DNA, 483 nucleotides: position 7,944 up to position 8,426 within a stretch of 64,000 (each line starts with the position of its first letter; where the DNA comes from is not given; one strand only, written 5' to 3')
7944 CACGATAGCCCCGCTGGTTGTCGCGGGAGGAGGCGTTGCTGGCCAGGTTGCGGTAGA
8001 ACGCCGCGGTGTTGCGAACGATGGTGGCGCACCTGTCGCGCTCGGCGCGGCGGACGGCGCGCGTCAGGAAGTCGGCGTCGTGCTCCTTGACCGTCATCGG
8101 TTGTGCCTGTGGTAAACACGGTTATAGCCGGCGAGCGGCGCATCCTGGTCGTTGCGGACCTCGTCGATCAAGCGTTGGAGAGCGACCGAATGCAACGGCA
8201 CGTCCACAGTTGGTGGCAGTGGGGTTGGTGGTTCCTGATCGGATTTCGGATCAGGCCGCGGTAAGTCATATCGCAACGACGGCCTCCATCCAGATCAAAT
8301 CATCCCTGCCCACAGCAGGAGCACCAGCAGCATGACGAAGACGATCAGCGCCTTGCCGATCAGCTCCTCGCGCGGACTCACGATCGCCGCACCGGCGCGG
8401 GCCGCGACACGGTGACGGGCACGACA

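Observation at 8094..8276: Orphan YhhA-like cyclophane RiPP precursor in a phage: possible decoy for a host radical-SAM system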

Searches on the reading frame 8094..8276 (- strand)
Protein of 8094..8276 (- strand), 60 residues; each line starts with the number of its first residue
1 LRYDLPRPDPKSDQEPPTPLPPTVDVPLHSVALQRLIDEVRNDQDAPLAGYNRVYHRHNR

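Call 3: search_protein_families(library=ncbifam, proteins=[window:8094-8276:-], max_evalue=10)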
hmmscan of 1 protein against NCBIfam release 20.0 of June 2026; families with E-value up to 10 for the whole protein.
window:8094-8276:- (60 aa): 1 family
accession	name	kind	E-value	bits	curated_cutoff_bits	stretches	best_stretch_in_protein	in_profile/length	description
NF041705.1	RIPP_cyclo_YhhA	equivalog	4.2e-14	52.4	36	1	29-60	2-33/33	YhhA family cyclophane-containing RiPP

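Call 4: search_protein_families(library=pfam, proteins=[window:8094-8276:-], max_evalue=10)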
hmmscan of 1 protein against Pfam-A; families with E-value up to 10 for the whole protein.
window:8094-8276:- (60 aa): 0 families

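Call 5: search_protein_families(library=phrogs, proteins=[window:8094-8276:-], max_evalue=10)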
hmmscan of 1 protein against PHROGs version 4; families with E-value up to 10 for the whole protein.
window:8094-8276:- (60 aa): 0 families

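Call 10: search_dna_similar(query=window:8094-8276:-, collection=phages, mode=protein, max_evalue=10, max_rows=30)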
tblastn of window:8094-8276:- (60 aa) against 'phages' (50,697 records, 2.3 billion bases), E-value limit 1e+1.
No match.

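Call 12: find_homologous_proteins(query=window:8094-8276:-, max_evalue=10)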
Query window:8094-8276:- (60 aa): 25 proteins with E <= 10 among 25 candidates.
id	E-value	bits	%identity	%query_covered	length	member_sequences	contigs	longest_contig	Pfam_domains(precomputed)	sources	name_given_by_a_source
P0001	6.4e-15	72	95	62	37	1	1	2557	-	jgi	-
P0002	8.0e-13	66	84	63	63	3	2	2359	-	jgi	jgi:hypothetical protein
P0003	1.2e-12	65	69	77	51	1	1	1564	-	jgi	-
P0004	1.2e-10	59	61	92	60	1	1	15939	-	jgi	-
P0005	1.4e-10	59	81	62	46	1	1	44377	-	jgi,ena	-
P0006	2.7e-10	58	63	82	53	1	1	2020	-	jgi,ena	-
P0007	6.6e-10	57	74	65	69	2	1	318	-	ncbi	-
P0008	6.0e-6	44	71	57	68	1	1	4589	-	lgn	-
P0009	1.2e-5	43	71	63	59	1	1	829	-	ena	-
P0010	5.5e-5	41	69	58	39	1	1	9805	-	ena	-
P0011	5.7e-5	41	60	68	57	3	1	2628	-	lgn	-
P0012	7.5e-5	41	53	78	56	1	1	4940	-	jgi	jgi:hypothetical protein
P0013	1.2e-4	40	69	58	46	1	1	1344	-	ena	-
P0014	3.3e-4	39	51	88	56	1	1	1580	-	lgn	-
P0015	5.0e-4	38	52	93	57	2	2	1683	-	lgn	-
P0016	6.0e-4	38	62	58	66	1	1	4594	-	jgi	jgi:hypothetical protein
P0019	1.4e-3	37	66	55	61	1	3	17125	-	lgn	-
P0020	1.5e-3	37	52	93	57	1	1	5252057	-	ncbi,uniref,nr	ncbi:hypothetical protein HL653_21590 [Sphingomonas sp. AP4-R1]|uniref:YhhA family cyclophane-contai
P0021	1.7e-3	36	68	52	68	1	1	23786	-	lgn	-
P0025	3.5e-1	29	50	78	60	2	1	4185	-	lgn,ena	-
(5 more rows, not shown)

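Call 16: find_encoding_contigs(protein=P0020, flank=8000, max_places=3)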
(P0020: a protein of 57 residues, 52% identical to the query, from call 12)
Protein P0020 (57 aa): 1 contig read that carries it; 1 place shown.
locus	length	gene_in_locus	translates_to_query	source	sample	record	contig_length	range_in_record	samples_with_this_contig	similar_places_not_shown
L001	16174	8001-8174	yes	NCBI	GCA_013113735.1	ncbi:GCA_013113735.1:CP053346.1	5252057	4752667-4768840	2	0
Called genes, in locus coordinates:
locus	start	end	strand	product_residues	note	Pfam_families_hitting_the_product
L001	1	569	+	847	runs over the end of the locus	PF03929:PepSY_TM, PF00258:Flavodoxin_1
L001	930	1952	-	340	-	PF01548:DEDD_Tnp_IS110, PF02371:Transposase_20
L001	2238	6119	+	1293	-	-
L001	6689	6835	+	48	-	-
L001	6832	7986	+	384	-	PF04055:Radical_SAM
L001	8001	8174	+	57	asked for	-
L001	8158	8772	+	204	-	-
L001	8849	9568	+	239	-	-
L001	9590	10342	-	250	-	-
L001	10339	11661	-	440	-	PF13175:AAA_15 (faint), PF13476:AAA_23 (weak), PF13304:AAA_21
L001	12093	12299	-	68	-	-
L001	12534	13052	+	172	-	PF11994:DUF3489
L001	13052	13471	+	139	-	PF11149:DUF2924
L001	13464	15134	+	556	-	PF00239:Resolvase, PF07508:Recombinase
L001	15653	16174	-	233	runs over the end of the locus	PF13717:Zn_ribbon_4, PF13719:Zn_ribbon_5 (weak)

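Call 17: find_encoding_contigs(protein=P0005, flank=10000, max_places=3)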
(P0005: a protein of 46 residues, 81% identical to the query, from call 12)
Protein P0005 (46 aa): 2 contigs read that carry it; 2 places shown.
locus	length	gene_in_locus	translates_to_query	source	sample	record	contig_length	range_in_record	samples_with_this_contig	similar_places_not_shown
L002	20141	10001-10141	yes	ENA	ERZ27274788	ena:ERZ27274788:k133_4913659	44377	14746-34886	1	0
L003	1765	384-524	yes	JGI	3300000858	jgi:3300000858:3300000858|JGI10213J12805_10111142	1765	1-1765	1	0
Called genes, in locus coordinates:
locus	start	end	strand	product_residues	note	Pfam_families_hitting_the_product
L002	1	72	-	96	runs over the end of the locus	-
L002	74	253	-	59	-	-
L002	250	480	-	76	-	-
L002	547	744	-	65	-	-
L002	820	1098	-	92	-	-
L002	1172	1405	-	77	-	-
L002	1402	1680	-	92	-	-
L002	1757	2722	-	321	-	PF10979:DUF2786, PF23771:DUF7168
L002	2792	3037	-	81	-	-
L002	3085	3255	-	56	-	-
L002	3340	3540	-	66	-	-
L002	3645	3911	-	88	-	-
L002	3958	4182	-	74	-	-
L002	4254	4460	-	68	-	-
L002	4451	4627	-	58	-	PF00170:bZIP_1 (weak)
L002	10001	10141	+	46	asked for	-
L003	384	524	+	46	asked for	-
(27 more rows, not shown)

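Call 18: search_protein_families(library=pfam, proteins=[L001:6832-7986:+], max_evalue=0.01)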
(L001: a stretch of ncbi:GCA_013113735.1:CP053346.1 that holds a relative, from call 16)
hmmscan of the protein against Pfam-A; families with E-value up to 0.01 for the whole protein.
L001:6832-7986:+ (384 aa): 2 families
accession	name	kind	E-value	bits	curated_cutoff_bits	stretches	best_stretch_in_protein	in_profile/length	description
PF04055.27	Radical_SAM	-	1e-14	55.5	29.5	1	20-164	3-137/166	Radical SAM superfamily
PF13353.11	Fer4_12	-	6.4e-05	23.7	22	1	21-153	12-132/137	4Fe-4S single cluster domain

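Call 21: find_related_loci(query=A1, collection=viral_contigs, flank=10000)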
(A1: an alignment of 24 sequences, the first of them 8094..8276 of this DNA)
Query A1 (60 aa) in viral_contigs; peptide patterns used: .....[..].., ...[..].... (x = any residue, [..] = any of these).
29 stretches matched a pattern; 4 encode a relative of the query (tblastn E <= 1e-3); 4 distinct loci.
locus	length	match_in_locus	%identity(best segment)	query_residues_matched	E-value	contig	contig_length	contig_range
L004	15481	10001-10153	61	6-60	2e-16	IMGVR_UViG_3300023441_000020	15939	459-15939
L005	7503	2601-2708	57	24-60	2e-9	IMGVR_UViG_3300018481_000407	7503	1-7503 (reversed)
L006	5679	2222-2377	48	13-60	2e-8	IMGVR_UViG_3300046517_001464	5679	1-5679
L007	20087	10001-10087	67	30-59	6e-8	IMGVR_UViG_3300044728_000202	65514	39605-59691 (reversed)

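Call 22: find_related_loci(query=A1, collection=genome_contigs, flank=6000)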
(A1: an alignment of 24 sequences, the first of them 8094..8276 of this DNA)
Query A1 (60 aa) in genome_contigs; peptide patterns used: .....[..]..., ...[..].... (x = any residue, [..] = any of these).
157 stretches matched a pattern; 31 encode a relative of the query (tblastn E <= 1e-3); 31 distinct loci.
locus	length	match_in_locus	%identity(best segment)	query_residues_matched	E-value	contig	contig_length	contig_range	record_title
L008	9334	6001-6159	53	9-60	5e-11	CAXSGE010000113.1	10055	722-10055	MAG: uncultured Acetobacteraceae bacterium isolate private_VT22_metawrap_bin.11 genome assembly, contig: private_VT22_me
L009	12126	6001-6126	57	22-60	2e-10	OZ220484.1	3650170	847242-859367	MAG: Pseudomonadales bacterium isolate a493282d-5fc6-49d1-81ab-a6a4f8e0b842 genome assembly, chromosome: 1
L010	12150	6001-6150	50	5-60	3e-10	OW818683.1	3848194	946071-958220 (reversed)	metagenome genome assembly, chromosome: 1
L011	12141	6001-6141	49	15-60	8e-10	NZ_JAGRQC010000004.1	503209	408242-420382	Stakelama marina strain LXI357 4, whole genome shotgun sequence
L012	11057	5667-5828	50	9-60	8e-10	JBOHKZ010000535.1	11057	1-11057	MAG: Phenylobacterium sp. isolate H1-B2_concoct.bin.60 k127_210190, whole genome shotgun sequence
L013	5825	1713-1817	57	26-60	1e-9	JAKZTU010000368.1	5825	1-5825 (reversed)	MAG: Acidimicrobiales bacterium isolate Langseth_MAG_00067 Langseth_MAG_00067_000000000368, whole genome shotgun sequenc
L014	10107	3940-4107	48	1-60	1e-9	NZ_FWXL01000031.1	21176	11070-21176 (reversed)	Novosphingobium sp. B1, whole genome shotgun sequence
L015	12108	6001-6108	64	28-60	2e-9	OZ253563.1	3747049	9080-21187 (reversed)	MAG: Arenicellales bacterium isolate d7a5d0b4-cbae-4db0-9a13-9ca8b385098f genome assembly, chromosome: 1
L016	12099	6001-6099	61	28-60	2e-9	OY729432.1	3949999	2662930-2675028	MAG: Candidatus Binatia bacterium isolate b65fbbe8-1638-4b94-9072-1473f084fbf4 genome assembly, chromosome: 1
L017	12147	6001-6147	45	13-60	2e-9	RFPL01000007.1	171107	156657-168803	MAG: Sphingomonadaceae bacterium isolate WB4_6_108 contig_100_6, whole genome shotgun sequence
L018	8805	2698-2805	58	28-60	3e-9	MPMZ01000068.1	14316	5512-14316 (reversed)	MAG: Nitrospira sp. bin75 NODE_5099_length_14316_cov_10.8983_ID_10197, whole genome shotgun sequence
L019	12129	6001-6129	58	24-60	3e-9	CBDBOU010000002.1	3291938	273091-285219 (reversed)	MAG: Vicinamibacterales bacterium isolate 2866737b-c32a-4dfb-a915-985df9d893ca genome assembly, contig: contig_2, whole 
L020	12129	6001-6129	58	24-60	5e-9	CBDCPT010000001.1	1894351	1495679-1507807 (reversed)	MAG: Arenicellales bacterium isolate fadde0ce-b209-473f-868c-ec93306c25c8 genome assembly, contig: contig_1, whole genom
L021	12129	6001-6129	58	24-60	5e-9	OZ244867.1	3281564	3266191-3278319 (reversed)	MAG: Arenicellales bacterium isolate fc3f0915-ecf4-4811-8bf2-63c63896915f genome assembly, chromosome: 1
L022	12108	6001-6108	61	28-60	1e-8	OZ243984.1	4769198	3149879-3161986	MAG: uncultured Candidatus Binatia bacterium isolate 31174faa-af5d-46df-8d7f-4a8f69c76524 genome assembly, chromosome: 1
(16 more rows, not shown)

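Call 30: search_protein_families(library=padloc, proteins=[L001:8158-8772:+, L001:8849-9568:+, L001:9590-10342:-, L001:10339-11661:-, L001:2238-6119:+, L001:6832-7986:+, window:8094-8276:-], max_evalue=0.01)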
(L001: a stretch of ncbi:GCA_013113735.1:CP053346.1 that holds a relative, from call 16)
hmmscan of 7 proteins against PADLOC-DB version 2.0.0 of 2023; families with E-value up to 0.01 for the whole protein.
L001:8158-8772:+ (204 aa): 1 family
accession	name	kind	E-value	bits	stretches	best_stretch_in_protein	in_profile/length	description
PDLC01653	2OG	-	3.4e-06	25.8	1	113-196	8-78/81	"CAS-I,CAS-II,CAS-III,CAS-IV,CAS-V,CAS-VI; associated"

L001:8849-9568:+ (239 aa): 0 families

L001:9590-10342:- (250 aa): 44 families (the best 25 are shown)
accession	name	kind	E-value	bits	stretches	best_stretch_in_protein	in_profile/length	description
PDLC00339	PtuB1|PtuB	-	1.9e-80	268.4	1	1-249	1-254/261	Unknown function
PDLC00319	PtuB1|PtuB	-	1.4e-38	131.1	1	28-205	29-232/310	Unknown function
PDLC00328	PtuB1|PtuB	-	6.1e-38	129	2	1-125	1-119/295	Unknown function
PDLC00292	PtuA1|PtuA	-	7e-37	125.1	1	1-248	1-241/726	AAA ATPase domain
PDLC00316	PtuB1|PtuB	-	5.7e-34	116.1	1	48-203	50-218/301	Unknown function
PDLC00288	PtuA1|PtuA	-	4.7e-31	106.1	1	50-221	52-223/733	AAA ATPase domain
PDLC00337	PtuB1|PtuB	-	5.9e-31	106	1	1-247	1-207/216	Unknown function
PDLC00329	PtuB1|PtuB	-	4.8e-30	103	3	26-125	31-122/331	Unknown function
PDLC00343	PtuB1|PtuB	-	1.3e-24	85.4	1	50-248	51-267/283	Unknown function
PDLC00330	PtuB1|PtuB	-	3.4e-24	84.1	1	50-248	41-255/271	Unknown function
PDLC00333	PtuB1|PtuB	-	5.3e-21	73.4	1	50-204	48-207/272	Unknown function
PDLC00318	PtuB1|PtuB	-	6.3e-20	69.9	1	51-188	48-211/299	Unknown function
PDLC00291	PtuA1|PtuA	-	1.7e-16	58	1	37-208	39-221/773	AAA ATPase domain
PDLC00336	PtuB1|PtuB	-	4.5e-16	57.3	1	43-124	44-112/250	Unknown function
PDLC00317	PtuB1|PtuB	-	3.4e-14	51.3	1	48-209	43-177/244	Unknown function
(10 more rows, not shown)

L001:10339-11661:- (440 aa): 102 families (the best 25 are shown)
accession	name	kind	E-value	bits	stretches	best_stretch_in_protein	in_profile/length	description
PDLC00304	PtuA1|PtuA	-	4e-140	465.9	1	2-437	17-442/444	AAA ATPase domain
PDLC00295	PtuA1|PtuA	-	1.8e-59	200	1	2-424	8-434/451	AAA ATPase domain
PDLC00269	PtuA1|PtuA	-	2.3e-45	153.7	1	2-419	8-439/446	AAA ATPase domain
PDLC00271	PtuA1|PtuA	-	6.4e-44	149.2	1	18-410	23-398/421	AAA ATPase domain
PDLC00292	PtuA1|PtuA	-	1.7e-42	143.7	1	3-411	315-667/726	AAA ATPase domain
PDLC00288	PtuA1|PtuA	-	6.8e-40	135.3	1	25-418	343-686/733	AAA ATPase domain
PDLC00301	PtuA1|PtuA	-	2.3e-37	127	1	27-383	38-382/429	AAA ATPase domain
PDLC02913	ATPase_I-A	-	3.4e-37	126.8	2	248-408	328-485/508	-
PDLC00278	PtuA1|PtuA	-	5.7e-37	126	1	25-413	24-411/436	AAA ATPase domain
PDLC00299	PtuA1|PtuA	-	5.8e-36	122.5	2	247-404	341-498/535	AAA ATPase domain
PDLC00277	PtuA1|PtuA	-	2e-33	114.3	2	246-419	245-412/423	AAA ATPase domain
PDLC00267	PtuA1|PtuA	-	1.1e-32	111.8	1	25-365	24-363/438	AAA ATPase domain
PDLC00284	PtuA1|PtuA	-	3.6e-31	106.6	1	251-392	359-502/545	AAA ATPase domain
PDLC00275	PtuA1|PtuA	-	3.9e-30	103.4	1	245-415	167-333/348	AAA ATPase domain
PDLC00298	PtuA1|PtuA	-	9.7e-30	102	1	247-407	243-398/423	AAA ATPase domain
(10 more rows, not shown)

L001:2238-6119:+ (1293 aa): 0 families

L001:6832-7986:+ (384 aa): 2 families
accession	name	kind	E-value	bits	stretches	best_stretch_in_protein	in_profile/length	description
PDLC02903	pVip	-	3.8e-11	40.9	1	17-138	3-105/257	Viperins not associated with kinases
PDLC02904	pVip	-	4.7e-07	27.6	1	20-140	9-114/262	Viperins associated with kinases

window:8094-8276:- (60 aa): 0 families

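Call 31: search_protein_families(library=ncbifam, proteins=[L001:8158-8772:+, L001:8849-9568:+, L001:9590-10342:-, L001:10339-11661:-, L001:2238-6119:+, L001:6832-7986:+, L001:6689-6835:+], max_evalue=0.01)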
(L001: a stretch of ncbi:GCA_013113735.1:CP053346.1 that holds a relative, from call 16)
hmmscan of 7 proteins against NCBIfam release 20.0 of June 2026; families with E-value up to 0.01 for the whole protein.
L001:8158-8772:+ (204 aa): 1 family
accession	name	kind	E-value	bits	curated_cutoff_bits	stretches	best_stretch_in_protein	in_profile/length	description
NF041706.1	2OG_matur_YhhC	equivalog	9.5e-74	247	150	1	21-199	3-181/182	cyclophane-containing peptide 2OG-Fe(II) oxygenase YhhC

L001:8849-9568:+ (239 aa): 1 family
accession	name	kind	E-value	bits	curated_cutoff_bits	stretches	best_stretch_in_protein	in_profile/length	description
TIGR04267.2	mod_HExxH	domain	9.4e-25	87.6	40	1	76-234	12-175/177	aKG-HExxH-type peptide beta-hydroxylase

L001:9590-10342:- (250 aa): 2 families
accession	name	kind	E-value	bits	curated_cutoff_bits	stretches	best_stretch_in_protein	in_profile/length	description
TIGR02646.1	TIGR02646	subfamily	6.1e-10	39.3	52.15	1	50-119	12-67/144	retron system putative HNH endonuclease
NF041761.1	PtuB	equivalog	1e-08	35.3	150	1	36-169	19-134/218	retron Ec78 anti-phage system effector HNH endonuclease PtuB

L001:10339-11661:- (440 aa): 12 families
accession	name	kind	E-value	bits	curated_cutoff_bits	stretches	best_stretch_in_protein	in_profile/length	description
NF041760.1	PtuA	equivalog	1.4e-33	116.6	500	1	247-401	340-494/524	retron Ec78 anti-phage system effector ATPase PtuA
TIGR03864.1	PQQ_ABC_ATP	hypoth_equivalog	0.00043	19.8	302.25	1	7-47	10-50/236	ABC transporter, ATP-binding subunit, PQQ-dependent alcohol dehydrogenase system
TIGR03410.1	urea_trans_UrtE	equivalog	0.0012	18.4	285.8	1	8-49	10-51/230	urea ABC transporter ATP-binding subunit UrtE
NF000355.4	ribo_prot_ABC_F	equivalog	0.0019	17.1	380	1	29-53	33-57/499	ribosomal protection-like ABC-F family protein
TIGR02868.1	CydC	equivalog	0.0019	16.9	329.05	1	11-49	348-386/530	thiol reductant ABC exporter subunit CydC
NF047739.1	antiphage_MADS3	equivalog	0.0026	17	420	0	25-53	22-50/427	methylation-associated defense system AAA family ATPase MAD3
NF038234.1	retron_eff_Eco8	equivalog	0.0031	16.2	250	0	282-332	272-330/679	retron Eco8 family effector endonuclease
NF040873.1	AztA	equivalog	0.0037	16.9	220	1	11-48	5-42/191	zinc ABC transporter ATP-binding protein AztA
TIGR01166.1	cbiO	subfamily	0.0042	16.6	211.8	1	11-50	5-45/190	cobalt ABC transporter, ATP-binding protein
NF010068.0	PRK13548.1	equivalog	0.006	15.7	261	1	20-52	27-60/261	heme ABC transporter ATP-binding protein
NF008409.0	PRK11231.1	equivalog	0.0085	15.5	375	0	22-48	26-52/255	Fe(3+) dicitrate ABC transporter ATP-binding protein FecE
TIGR00972.1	3a0107s01c2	equivalog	0.0088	15.4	343.2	0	24-59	27-62/248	phosphate ABC transporter ATP-binding protein PstB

L001:2238-6119:+ (1293 aa): 0 families

L001:6832-7986:+ (384 aa): 73 families (the best 25 are shown)
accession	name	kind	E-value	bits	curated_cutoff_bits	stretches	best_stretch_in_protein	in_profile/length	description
NF041707.1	rSAM_YhhB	equivalog_domain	8.8e-149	495.4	445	1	13-378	1-367/369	cyclophane-forming radical SAM/SPASM peptide maturase YhhB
TIGR04269.1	SAM_SPASM_FxsB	subfamily_domain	2.7e-99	332.6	370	1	15-372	3-361/363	FxsB family cyclophane-forming radical SAM/SPASM peptide maturase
TIGR04496.1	rSAM_XyeB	equivalog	1.6e-42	145.6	450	1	16-371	6-364/385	cyclophane-forming radical SAM/SPASM peptide maturase XyeB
NF041718.1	rSAM_phane_AMC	equivalog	1.5e-33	116.3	425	1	11-369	3-353/362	cyclophane-forming radical SAM peptide maturase AmcB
TIGR03942.1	sulfatase_rSAM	equivalog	5.3e-32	111.3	349.45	1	19-380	5-361/363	anaerobic sulfatase maturase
TIGR04261.1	rSAM_GlyRichRpt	subfamily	9.3e-28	97.3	310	1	21-371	4-355/363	cyclophane-forming radical SAM/SPASM peptide maturase GrrM/OscB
NF041298.1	rSAM_mat_DynA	equivalog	1.5e-25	89.9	450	1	18-165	5-148/356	dynobactin maturation radical SAM/SPASM protein DynA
TIGR03906.1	quino_hemo_SAM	equivalog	1.3e-24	86.7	453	1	12-194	92-271/467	quinohemoprotein amine dehydrogenase maturation protein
NF047865.1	rSAM_PapB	equivalog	3e-24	85.9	340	1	15-166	4-152/330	PapB family radical SAM/SPASM ranthipeptide maturase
TIGR04163.1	rSAM_cobopep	equivalog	4.6e-19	68.5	375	1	14-165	64-210/428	peptide-modifying radical SAM enzyme CbpB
NF038107.1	rSAM_NF038107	equivalog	6.1e-19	68.1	600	1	15-168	88-238/444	Cys-every-fifth radical SAM/SPASM peptide maturase CefB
NF041300.1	rSAM_mat_DarW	exception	6.5e-19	68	650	1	16-165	43-186/415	radical SAM/SPASM peptide maturase DarW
NF010308.0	PRK13745.1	equivalog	9.8e-18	64.2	484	1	16-166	16-165/412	anaerobic sulfatase-maturation protein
TIGR03974.1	rSAM_six_Cys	equivalog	1.5e-17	63.6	425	1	13-166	96-247/451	thioether cross-link-forming SCIFF peptide maturase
TIGR04068.1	rSAM_ocin_clost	equivalog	1.7e-17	63.5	500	1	12-169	82-238/462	Cys-rich peptide radical SAM maturase CcpM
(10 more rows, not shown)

L001:6689-6835:+ (48 aa): 1 family
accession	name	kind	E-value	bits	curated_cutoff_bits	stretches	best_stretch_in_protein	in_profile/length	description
NF041705.1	RIPP_cyclo_YhhA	equivalog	4.2e-15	55.6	36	1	16-48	1-33/33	YhhA family cyclophane-containing RiPP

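Call 41: find_encoding_contigs(protein=P0021, flank=10000, max_places=2)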
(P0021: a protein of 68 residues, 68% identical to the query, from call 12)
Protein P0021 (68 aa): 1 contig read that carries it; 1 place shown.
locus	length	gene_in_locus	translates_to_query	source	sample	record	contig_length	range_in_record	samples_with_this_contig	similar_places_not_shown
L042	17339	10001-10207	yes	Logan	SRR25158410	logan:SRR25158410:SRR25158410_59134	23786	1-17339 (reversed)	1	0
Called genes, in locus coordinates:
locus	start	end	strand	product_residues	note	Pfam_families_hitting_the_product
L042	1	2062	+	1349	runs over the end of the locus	PF13539:Peptidase_M15_4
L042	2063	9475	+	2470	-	-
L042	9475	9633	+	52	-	-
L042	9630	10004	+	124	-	PF13876:Phage_gp49_66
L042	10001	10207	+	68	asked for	-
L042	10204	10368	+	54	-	-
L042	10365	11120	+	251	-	-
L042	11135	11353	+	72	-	-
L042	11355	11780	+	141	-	-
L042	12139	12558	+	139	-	-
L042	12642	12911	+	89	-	-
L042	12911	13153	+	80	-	-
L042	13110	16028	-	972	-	PF06048:DUF927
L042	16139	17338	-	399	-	?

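Call 42: find_encoding_contigs(protein=P0019, flank=10000, max_places=2)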
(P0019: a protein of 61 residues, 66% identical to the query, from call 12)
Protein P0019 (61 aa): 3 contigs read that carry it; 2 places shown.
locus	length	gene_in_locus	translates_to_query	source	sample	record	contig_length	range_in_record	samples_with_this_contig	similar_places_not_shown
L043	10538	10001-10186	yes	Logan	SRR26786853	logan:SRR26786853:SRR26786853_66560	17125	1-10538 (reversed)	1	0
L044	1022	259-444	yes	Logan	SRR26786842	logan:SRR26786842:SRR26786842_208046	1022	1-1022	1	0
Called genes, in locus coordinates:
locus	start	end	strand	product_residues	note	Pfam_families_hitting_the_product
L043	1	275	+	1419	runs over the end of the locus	-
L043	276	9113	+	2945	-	-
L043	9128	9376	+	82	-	-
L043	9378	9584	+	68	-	-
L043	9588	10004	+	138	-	PF13876:Phage_gp49_66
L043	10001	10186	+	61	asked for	-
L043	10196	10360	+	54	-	-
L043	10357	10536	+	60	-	?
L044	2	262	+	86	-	?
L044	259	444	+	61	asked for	-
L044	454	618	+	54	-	-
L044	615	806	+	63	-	-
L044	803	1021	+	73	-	?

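Call 43: find_encoding_contigs(protein=P0010, flank=8000, max_places=2)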
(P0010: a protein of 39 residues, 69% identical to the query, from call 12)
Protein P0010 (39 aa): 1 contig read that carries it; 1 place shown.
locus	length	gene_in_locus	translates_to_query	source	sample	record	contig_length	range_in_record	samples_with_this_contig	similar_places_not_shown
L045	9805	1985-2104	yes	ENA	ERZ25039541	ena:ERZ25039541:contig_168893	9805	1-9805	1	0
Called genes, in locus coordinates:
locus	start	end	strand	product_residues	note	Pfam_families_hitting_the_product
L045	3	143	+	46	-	?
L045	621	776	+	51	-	-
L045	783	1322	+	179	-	PF13353:Fer4_12 (weak), PF04055:Radical_SAM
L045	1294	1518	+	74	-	-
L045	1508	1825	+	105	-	-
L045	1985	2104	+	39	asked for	-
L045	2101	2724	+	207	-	PF13640:2OG-FeII_Oxy_3 (weak)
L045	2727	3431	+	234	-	-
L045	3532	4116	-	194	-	-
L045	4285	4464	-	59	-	-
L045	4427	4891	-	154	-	PF13304:AAA_21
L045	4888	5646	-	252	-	PF13476:AAA_23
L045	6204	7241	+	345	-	PF10592:AIPR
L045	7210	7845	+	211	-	PF10592:AIPR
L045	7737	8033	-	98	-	-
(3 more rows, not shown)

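Call 48: search_protein_families(library=pfam, proteins=[L004:7327-9516:-, L004:4599-5636:-, L004:10928-12379:+, L004:9429-9977:+, L005:2995-4506:+, L005:5663-7411:-, L005:611-1399:+, L006:2787-4334:+, L006:4312-5679:+, L006:2380-2790:+], max_evalue=0.001)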
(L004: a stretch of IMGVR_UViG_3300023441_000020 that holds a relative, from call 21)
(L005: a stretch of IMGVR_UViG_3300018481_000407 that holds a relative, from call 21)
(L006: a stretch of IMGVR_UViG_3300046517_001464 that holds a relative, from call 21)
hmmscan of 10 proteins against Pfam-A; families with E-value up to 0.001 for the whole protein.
L004:7327-9516:- (729 aa): 1 family
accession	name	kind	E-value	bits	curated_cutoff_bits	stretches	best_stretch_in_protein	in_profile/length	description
PF23899.1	SU10_portal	-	5.7e-11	42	30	1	269-577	198-475/593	Phage SU10 portal protein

L004:4599-5636:- (345 aa): 0 families

L004:10928-12379:+ (483 aa): 0 families

L004:9429-9977:+ (182 aa): 0 families

L005:2995-4506:+ (503 aa): 1 family
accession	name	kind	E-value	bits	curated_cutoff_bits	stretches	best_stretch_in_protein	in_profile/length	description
PF17289.8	Terminase_6C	-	6.5e-05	23.4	22.6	1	317-472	3-152/155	Terminase RNaseH-like domain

L005:5663-7411:- (582 aa): 0 families

L005:611-1399:+ (262 aa): 0 families

L006:2787-4334:+ (515 aa): 1 family
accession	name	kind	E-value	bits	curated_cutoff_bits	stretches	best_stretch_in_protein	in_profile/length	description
PF03237.21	Terminase_6N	-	0.0001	22.5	22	1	65-269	30-211/215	Terminase large subunit, T4likevirus-type, N-terminal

L006:4312-5679:+ (456 aa): 0 families

L006:2380-2790:+ (136 aa): 0 families

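Call 60: find_encoding_contigs(protein=P0016, flank=5000, max_places=1)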
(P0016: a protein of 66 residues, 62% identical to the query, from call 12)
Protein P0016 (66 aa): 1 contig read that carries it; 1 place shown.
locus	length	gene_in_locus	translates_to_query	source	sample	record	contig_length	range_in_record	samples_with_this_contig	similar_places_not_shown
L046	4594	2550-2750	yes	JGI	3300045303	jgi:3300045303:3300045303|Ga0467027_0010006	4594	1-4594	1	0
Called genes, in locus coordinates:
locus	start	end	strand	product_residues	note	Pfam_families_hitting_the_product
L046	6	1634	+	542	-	-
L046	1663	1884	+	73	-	-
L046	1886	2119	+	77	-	-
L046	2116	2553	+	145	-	PF13876:Phage_gp49_66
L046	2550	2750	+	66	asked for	-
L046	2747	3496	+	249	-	-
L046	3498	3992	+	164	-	-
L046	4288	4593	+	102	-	?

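Call 61: find_encoding_contigs(protein=P0008, flank=5000, max_places=1)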
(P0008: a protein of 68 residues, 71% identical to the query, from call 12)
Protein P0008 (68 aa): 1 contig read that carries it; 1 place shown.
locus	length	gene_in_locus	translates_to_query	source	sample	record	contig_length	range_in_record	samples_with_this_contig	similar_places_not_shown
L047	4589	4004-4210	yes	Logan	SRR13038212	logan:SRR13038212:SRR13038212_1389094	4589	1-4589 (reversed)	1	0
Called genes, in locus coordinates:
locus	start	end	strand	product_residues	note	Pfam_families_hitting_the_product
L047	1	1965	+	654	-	?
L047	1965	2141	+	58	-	-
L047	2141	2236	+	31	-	-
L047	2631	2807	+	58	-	-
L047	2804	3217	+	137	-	-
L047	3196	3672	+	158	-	PF13876:Phage_gp49_66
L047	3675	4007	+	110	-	-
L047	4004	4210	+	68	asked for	-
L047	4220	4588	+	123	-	?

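Call 62: find_encoding_contigs(protein=P0012, flank=5000, max_places=1)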
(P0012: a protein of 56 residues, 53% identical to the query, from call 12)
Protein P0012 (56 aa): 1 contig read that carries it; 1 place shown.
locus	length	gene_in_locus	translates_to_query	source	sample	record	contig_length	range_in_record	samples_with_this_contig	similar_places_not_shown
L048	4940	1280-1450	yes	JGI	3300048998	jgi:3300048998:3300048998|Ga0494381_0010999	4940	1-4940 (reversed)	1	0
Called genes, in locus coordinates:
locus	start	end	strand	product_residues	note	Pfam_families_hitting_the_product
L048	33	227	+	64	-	-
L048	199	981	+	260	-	-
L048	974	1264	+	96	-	-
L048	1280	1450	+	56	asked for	-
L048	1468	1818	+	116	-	-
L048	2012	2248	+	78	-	-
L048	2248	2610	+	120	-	-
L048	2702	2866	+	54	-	-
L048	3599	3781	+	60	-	-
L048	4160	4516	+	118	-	-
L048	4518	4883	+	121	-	-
